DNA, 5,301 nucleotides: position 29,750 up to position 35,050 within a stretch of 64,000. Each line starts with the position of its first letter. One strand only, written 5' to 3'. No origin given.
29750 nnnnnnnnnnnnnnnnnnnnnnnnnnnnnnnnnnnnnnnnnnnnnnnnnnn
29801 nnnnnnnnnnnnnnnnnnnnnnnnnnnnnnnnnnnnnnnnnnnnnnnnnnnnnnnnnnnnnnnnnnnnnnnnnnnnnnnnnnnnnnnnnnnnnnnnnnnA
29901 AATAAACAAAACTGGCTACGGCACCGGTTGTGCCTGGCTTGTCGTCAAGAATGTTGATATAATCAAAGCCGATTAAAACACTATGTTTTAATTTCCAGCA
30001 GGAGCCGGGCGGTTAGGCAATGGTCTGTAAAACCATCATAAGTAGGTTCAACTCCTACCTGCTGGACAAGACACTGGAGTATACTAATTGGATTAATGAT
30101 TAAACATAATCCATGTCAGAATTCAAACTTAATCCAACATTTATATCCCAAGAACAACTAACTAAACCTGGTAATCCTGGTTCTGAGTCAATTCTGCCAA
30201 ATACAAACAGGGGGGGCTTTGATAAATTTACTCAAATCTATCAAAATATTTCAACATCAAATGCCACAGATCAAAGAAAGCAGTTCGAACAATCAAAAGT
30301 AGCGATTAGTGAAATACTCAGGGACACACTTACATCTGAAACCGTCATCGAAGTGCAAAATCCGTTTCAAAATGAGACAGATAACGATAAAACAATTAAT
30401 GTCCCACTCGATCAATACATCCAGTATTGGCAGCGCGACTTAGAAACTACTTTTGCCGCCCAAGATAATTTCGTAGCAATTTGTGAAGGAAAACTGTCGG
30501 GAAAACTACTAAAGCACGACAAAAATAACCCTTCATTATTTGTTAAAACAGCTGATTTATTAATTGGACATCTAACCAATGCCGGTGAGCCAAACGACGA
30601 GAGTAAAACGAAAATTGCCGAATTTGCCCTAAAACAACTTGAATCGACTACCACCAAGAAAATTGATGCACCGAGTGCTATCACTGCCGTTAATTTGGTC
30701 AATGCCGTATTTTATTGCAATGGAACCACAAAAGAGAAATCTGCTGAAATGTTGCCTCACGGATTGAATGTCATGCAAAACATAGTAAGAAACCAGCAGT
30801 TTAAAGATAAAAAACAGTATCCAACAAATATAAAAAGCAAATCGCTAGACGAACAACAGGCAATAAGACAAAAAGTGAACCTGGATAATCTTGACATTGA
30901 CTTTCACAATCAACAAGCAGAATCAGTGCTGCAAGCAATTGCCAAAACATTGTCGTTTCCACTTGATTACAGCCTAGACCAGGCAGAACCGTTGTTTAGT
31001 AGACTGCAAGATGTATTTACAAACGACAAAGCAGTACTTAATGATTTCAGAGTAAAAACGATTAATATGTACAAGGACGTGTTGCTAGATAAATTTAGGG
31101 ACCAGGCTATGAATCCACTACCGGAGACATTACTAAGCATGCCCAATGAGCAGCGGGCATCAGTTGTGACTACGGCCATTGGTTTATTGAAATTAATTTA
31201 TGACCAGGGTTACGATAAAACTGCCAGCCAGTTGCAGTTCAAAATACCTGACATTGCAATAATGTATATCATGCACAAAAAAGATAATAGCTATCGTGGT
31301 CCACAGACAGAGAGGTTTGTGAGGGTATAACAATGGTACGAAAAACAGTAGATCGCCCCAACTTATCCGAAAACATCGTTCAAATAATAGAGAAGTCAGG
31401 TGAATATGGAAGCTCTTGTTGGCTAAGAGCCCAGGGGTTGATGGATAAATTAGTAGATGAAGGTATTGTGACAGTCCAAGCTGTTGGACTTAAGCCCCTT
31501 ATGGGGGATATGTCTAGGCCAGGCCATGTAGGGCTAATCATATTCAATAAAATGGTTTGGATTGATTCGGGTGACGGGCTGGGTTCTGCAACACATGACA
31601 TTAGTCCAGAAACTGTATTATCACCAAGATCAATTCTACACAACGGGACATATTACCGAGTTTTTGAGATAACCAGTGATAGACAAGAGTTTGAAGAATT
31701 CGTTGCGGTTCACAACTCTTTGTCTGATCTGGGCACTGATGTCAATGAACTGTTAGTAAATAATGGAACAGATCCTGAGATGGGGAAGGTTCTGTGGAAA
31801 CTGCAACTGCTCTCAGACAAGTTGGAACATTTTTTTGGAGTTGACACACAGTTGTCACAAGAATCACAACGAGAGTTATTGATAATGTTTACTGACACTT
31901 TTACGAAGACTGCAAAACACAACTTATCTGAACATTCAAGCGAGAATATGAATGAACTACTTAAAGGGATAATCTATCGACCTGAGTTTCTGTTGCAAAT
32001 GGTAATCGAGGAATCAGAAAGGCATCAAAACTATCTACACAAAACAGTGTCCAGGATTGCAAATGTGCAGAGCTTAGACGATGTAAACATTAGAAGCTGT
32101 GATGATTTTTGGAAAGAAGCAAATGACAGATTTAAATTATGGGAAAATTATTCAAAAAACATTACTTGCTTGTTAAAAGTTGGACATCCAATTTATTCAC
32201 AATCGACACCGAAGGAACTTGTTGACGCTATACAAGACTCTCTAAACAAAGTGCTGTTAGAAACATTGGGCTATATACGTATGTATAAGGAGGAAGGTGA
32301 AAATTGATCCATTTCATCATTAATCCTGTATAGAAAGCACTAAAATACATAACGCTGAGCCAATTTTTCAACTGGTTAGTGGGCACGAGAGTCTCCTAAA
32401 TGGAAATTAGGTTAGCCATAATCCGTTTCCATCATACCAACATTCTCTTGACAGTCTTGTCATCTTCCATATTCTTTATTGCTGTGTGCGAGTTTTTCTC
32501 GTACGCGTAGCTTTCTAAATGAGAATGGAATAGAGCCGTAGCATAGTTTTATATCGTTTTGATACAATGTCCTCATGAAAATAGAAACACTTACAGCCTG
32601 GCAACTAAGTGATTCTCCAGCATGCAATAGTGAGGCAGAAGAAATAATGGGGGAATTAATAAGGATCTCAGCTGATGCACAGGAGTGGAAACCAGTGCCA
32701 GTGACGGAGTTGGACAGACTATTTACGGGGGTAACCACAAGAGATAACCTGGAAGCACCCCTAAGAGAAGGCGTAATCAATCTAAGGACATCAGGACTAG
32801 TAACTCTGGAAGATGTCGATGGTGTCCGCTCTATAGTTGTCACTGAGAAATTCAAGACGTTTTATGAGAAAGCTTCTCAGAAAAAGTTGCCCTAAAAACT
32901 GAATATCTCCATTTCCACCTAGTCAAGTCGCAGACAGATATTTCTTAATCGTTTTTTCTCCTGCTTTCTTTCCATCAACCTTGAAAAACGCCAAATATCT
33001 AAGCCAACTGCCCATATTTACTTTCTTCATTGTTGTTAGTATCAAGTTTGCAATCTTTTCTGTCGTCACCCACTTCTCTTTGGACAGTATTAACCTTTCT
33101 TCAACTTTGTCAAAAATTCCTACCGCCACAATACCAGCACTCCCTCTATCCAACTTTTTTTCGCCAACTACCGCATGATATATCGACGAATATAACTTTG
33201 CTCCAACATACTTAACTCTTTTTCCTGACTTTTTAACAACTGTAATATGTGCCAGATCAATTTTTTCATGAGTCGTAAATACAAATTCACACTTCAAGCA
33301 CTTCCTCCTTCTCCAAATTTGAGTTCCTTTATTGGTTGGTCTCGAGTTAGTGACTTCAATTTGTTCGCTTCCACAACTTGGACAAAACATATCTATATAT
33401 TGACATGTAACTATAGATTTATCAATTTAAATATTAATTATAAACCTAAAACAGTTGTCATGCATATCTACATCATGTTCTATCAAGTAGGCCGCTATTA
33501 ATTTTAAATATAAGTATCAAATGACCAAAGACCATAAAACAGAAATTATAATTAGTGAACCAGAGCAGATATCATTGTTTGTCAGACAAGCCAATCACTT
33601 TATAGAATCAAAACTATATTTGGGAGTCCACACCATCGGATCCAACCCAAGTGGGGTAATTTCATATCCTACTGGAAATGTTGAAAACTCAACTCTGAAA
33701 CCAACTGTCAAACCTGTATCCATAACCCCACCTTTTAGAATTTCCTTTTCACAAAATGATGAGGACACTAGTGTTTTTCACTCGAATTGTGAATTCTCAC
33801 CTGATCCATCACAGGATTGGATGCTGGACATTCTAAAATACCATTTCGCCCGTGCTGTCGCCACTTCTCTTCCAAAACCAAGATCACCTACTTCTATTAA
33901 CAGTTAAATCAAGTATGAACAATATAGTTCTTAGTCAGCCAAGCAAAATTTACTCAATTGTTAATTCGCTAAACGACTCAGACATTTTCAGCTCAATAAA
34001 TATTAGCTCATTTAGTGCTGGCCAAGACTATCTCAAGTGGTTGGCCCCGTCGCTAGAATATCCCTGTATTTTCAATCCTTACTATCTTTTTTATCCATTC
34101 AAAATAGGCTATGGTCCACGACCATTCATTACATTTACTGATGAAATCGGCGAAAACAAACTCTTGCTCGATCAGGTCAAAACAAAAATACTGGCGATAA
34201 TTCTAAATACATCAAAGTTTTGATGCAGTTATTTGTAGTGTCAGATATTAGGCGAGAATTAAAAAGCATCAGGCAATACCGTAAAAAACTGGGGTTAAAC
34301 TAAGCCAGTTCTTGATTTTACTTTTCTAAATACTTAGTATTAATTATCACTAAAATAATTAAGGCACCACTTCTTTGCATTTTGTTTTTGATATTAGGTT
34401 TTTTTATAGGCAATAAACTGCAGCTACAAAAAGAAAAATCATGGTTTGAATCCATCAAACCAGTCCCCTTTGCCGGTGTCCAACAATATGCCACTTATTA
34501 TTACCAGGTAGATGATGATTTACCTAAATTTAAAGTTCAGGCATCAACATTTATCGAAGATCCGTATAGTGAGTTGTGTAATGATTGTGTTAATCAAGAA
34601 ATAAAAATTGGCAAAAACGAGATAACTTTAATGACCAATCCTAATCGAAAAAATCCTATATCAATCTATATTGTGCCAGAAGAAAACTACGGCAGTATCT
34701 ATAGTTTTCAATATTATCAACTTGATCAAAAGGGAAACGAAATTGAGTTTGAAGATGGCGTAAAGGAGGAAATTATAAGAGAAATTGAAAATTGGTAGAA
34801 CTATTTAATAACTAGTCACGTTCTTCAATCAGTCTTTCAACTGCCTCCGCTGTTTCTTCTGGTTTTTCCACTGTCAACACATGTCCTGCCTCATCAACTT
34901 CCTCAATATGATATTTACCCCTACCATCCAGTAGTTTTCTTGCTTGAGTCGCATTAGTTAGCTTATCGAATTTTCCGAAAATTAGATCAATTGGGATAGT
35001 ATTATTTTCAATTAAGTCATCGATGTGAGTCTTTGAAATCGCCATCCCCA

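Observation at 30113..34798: tRNA-Tyr-adjacent block of unannotatable genes (405-aa and 324-aa operonic pair plus small ORFs)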

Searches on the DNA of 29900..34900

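Call 59: search_rna_families(source=window, start=29900, end=34900, threshold=evalue, max_evalue=1)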
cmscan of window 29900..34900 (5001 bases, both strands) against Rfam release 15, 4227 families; matches with E-value up to 1: 2.
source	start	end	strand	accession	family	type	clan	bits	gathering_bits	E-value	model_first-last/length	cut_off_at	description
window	29995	30066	+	RF00005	tRNA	Gene; tRNA;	CL00001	53.6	29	7.8e-10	1-71/71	no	tRNA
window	29995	30067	-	RF04354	Plastid-ycf2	Cis-reg;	-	21.5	65.7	0.6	1-75/75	no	Plastid-ycf2 5UTR RNA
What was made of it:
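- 32308..32574 (.): 267-nt non-coding spacer with no Rfam family. It folds better than its shuffles. No Rfam match at E<=1 (call 59).
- Tried and rejected: Rfam at a permissive threshold across the block: only the tRNA (call 59).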

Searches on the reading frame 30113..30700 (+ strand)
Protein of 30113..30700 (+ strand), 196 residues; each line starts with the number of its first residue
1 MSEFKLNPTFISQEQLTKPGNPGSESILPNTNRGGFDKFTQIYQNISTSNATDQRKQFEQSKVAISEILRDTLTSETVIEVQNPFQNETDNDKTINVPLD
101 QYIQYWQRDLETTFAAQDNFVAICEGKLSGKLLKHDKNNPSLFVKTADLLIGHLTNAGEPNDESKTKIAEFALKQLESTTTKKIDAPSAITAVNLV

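Call 11: search_protein_families(library=pfam, proteins=[window:30113-30700:+], max_evalue=10)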
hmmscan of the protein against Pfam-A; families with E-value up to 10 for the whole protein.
window:30113-30700:+ (196 aa): 0 families
